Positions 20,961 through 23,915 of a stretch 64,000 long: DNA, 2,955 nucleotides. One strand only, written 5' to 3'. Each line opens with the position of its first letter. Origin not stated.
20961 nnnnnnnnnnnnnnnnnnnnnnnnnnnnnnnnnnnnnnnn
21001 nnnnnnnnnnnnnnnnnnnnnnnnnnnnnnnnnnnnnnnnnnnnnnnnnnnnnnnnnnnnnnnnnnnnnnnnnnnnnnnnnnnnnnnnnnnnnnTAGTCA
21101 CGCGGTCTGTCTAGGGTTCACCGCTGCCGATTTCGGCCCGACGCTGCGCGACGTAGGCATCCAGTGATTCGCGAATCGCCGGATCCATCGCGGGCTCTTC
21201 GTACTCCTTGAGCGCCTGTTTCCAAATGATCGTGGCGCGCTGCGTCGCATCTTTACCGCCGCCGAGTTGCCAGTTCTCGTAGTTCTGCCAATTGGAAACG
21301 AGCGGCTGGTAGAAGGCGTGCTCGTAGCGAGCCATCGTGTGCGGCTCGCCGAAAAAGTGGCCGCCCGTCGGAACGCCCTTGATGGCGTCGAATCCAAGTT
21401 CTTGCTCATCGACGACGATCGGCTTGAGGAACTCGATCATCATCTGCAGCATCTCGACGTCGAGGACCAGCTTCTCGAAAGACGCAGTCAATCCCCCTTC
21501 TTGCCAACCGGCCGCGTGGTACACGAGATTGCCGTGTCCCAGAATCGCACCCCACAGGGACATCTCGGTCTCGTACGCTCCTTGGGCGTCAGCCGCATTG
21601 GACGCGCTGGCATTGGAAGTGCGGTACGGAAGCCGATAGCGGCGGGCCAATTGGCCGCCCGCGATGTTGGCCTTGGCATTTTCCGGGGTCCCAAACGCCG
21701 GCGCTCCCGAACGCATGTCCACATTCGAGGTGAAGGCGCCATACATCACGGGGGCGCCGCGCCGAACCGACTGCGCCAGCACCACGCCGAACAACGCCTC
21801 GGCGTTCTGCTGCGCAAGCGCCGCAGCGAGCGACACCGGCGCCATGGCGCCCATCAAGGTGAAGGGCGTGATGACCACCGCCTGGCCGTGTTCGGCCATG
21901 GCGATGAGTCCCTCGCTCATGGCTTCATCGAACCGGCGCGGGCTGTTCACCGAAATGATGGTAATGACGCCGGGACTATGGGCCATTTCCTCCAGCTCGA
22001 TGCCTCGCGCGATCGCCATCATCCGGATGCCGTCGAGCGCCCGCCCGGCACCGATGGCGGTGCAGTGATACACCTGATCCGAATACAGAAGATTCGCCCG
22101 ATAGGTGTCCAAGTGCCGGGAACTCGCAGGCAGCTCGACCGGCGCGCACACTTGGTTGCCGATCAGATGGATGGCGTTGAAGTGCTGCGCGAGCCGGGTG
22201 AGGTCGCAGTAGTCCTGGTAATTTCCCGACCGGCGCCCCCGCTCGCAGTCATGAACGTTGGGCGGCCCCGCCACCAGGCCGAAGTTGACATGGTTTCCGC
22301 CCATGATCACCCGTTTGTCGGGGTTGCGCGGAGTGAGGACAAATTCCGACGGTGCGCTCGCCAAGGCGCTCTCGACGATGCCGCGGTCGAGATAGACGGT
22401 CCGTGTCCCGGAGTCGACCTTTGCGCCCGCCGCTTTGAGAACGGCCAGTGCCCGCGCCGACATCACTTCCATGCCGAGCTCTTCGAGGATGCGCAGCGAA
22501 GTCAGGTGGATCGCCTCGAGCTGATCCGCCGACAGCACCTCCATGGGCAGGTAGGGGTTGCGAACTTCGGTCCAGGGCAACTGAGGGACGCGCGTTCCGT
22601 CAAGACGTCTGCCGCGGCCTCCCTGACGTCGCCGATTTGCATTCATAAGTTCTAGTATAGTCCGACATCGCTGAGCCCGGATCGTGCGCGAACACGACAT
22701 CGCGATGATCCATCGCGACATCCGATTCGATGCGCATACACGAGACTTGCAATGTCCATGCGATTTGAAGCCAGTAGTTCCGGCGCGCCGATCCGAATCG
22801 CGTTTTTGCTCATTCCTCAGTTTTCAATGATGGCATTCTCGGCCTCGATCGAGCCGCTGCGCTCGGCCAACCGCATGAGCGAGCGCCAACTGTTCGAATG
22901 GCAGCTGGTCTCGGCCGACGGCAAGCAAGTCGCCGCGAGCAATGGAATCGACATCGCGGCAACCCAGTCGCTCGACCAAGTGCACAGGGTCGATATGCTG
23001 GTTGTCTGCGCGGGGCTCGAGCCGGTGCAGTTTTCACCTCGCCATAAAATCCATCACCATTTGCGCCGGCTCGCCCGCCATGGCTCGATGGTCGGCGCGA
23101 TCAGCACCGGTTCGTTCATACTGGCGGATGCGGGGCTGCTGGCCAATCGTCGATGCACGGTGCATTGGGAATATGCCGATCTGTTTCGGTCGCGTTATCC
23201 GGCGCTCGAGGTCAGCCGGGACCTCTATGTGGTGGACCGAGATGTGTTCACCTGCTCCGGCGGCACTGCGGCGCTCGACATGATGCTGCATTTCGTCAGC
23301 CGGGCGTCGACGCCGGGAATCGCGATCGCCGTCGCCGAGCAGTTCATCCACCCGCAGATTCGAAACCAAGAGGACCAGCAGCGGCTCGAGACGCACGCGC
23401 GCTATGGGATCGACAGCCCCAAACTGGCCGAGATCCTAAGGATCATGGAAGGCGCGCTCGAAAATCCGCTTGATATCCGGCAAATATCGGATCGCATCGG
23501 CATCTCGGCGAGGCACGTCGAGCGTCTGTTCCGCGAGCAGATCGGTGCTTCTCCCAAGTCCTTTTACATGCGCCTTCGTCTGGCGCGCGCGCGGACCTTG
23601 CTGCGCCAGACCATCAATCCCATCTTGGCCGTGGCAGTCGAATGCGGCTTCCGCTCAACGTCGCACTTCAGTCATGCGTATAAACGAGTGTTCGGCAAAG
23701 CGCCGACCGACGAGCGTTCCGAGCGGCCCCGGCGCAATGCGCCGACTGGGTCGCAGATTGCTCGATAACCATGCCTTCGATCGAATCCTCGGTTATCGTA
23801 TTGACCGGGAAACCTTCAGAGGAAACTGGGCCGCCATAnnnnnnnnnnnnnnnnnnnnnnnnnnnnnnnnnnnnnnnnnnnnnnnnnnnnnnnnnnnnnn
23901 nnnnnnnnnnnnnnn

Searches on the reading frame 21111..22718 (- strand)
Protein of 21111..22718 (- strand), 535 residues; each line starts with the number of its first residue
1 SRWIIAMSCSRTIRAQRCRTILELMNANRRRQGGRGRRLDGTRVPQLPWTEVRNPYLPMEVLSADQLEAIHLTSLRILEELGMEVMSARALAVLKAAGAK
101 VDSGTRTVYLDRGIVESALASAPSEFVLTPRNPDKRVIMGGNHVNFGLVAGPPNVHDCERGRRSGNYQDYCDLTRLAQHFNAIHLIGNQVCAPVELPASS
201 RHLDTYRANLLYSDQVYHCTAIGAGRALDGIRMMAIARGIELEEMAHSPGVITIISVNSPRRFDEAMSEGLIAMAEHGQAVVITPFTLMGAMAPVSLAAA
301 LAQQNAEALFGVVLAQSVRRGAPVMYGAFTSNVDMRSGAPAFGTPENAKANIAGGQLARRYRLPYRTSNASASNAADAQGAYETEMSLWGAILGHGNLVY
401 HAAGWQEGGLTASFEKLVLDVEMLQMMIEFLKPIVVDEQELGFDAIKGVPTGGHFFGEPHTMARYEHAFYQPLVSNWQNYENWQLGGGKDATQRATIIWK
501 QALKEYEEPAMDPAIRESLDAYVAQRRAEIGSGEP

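Call 10: search_protein_families(library=pfam, proteins=[window:21111-22718:-], max_evalue=0.001)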
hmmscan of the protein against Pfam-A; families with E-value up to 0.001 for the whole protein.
window:21111-22718:- (535 aa): 1 family
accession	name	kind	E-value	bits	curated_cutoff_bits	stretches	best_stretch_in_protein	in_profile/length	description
PF06253.16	MTTB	-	5.7e-197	655.1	25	1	33-531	6-500/500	Trimethylamine methyltransferase (MTTB)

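Call 26: search_protein_families(library=ncbifam, proteins=[window:21111-22718:-], max_evalue=0.00001)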
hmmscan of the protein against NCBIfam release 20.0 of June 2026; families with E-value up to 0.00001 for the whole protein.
window:21111-22718:- (535 aa): 1 family
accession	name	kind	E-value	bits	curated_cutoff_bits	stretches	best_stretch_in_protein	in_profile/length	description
TIGR02369.2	trimeth_pyl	equivalog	6e-90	302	525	1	59-524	3-466/469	[trimethylamine--corrinoid protein] Co-methyltransferase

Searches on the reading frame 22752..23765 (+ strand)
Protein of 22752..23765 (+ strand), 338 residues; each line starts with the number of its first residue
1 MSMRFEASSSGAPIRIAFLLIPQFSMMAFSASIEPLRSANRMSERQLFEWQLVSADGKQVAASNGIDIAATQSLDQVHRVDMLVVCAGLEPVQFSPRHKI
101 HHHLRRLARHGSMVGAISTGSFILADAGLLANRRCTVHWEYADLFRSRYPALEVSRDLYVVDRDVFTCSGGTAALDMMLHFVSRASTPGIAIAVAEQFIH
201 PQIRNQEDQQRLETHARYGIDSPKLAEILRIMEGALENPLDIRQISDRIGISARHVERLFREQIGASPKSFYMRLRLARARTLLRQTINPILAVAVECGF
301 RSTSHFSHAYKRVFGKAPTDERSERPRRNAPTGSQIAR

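Call 10: search_protein_families(library=pfam, proteins=[window:22752-23765:+], max_evalue=0.001)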
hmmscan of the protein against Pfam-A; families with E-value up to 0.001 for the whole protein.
window:22752-23765:+ (338 aa): 3 families
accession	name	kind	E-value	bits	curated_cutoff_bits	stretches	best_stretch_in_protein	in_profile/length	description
PF12833.13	HTH_18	-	1.5e-23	83.3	33.6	1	246-322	2-78/80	Helix-turn-helix domain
PF01965.30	DJ-1_PfpI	-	4.1e-19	69.4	26.6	1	15-183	2-164/165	DJ-1/PfpI family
PF00165.29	HTH_AraC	-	8.3e-13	48.6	26.6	1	290-322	10-41/42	Bacterial regulatory helix-turn-helix proteins, AraC family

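Call 26: search_protein_families(library=ncbifam, proteins=[window:22752-23765:+], max_evalue=0.00001)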
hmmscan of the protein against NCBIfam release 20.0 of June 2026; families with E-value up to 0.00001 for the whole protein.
window:22752-23765:+ (338 aa): 29 families (the best 25 are shown)
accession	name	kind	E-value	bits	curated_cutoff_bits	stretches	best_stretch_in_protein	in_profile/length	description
NF052371.1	TransRegGbdRPseu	equivalog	7.5e-99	331.2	480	1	11-329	14-331/365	choline metabolism transcriptional regulator GbdR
NF006902.0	PRK09393.1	equivalog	1.7e-52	178.7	425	1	45-324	42-321/327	transcriptional regulator FtrA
NF010028.0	PRK13503.1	equivalog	4.8e-17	62.3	288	1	222-325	170-273/278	HTH-type transcriptional activator RhaS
NF007860.0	PRK10572.1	equivalog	2.7e-13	49.4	208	1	190-325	157-285/292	arabinose operon transcriptional regulator AraC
NF041686.2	ant_diox_reg_AndR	equivalog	7.8e-13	48.7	350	1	228-322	222-318/321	anthranilate 1,2-dioxygenase regulatory protein AndR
NF012228.1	RobA_TF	equivalog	5.9e-12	45.6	380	1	227-322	7-102/286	MDR efflux pump AcrAB transcriptional activator RobA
NF007584.0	PRK10219.1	equivalog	6.5e-12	45.8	174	1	229-323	11-105/107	superoxide response transcriptional regulator SoxS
NF011701.0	PRK15121.1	equivalog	7.7e-12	45.3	426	1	227-322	9-104/289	MDR efflux pump AcrAB transcriptional activator RobA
NF010026.0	PRK13501.1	equivalog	9e-12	44.7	363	1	222-324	175-277/290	HTH-type transcriptional activator RhaR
TIGR04094.1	adjacent_YSIRK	equivalog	1.1e-10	41.1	200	1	222-319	284-380/383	YSIRK-targeted surface antigen transcriptional regulator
NF012198.0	MarA_TF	equivalog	1.9e-10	41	250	1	221-320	7-106/124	MDR efflux pump AcrAB transcriptional activator MarA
NF047455.1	TF_Staph_AryK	equivalog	2.9e-10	39.1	850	1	221-328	155-262/759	transcriptional regulator AryK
NF008564.0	PRK11511.1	equivalog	3.2e-10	40.2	202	1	221-321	7-107/127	MDR efflux pump AcrAB transcriptional activator MarA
NF010025.2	PRK13500.1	equivalog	8.2e-10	38.7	525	1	208-323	160-276/282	HTH-type transcriptional activator RhaR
NF007693.0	PRK10371.1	equivalog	9e-10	38.2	253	1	226-323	201-298/309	transcriptional regulator MelR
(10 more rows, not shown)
